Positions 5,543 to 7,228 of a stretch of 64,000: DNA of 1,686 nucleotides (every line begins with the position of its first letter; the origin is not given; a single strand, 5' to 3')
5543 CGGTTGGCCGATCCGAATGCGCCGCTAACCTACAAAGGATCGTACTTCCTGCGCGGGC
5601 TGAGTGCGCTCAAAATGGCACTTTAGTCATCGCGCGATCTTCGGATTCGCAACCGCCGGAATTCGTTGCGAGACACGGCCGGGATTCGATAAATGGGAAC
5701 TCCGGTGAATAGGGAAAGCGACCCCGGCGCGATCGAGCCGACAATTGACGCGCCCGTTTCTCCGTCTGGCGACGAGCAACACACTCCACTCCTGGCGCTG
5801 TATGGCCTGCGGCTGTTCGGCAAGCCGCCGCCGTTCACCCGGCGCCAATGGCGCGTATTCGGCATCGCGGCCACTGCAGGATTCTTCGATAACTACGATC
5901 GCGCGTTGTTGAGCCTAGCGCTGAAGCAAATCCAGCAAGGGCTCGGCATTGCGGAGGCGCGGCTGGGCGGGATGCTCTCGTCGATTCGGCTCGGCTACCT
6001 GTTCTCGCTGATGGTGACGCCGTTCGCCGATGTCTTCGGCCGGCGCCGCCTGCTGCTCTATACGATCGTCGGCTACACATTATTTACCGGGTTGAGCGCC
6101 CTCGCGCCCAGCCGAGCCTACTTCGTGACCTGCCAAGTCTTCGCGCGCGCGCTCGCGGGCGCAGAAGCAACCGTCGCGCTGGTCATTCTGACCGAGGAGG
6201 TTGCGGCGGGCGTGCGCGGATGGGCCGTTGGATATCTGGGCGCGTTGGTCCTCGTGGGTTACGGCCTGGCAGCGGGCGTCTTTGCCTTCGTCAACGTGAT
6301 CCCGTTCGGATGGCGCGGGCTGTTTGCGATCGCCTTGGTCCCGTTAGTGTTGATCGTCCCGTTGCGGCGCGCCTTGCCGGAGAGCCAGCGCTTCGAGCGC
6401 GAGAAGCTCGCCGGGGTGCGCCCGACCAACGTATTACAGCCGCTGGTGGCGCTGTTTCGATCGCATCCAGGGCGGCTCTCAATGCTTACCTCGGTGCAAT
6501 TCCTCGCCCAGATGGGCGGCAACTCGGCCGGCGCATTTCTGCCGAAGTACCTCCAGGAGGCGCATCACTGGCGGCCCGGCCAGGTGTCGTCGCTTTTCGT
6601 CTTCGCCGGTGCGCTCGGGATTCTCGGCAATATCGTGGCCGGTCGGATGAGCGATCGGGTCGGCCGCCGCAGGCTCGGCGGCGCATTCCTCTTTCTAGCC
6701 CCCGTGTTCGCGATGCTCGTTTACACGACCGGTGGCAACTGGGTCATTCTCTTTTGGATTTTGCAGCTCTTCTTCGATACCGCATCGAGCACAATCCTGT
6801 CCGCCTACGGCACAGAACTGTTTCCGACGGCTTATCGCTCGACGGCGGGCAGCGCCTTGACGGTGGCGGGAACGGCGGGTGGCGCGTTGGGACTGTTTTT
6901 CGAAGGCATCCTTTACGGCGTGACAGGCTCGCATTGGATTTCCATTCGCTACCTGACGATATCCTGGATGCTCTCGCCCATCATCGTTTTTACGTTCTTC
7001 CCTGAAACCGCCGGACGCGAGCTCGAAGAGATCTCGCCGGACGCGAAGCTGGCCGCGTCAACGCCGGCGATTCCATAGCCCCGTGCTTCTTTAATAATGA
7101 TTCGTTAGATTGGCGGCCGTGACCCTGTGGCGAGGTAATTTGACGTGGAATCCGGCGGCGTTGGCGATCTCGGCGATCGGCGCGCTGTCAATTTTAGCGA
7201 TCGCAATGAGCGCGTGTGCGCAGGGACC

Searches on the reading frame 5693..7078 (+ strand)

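Call 58: search_protein_families(library=pfam, proteins=[window:5693-7078:+], max_evalue=0.00001)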
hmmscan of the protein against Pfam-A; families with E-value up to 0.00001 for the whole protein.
window:5693-7078:+ (461 aa): 2 families
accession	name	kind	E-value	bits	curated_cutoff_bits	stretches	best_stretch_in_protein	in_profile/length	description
PF07690.21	MFS_1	-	9.3e-30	104.1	33.4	2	267-441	3-177/347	Major Facilitator Superfamily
PF00083.30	Sugar_tr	-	3.3e-21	76.1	22.3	2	259-449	252-450/452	Sugar (and other) transporter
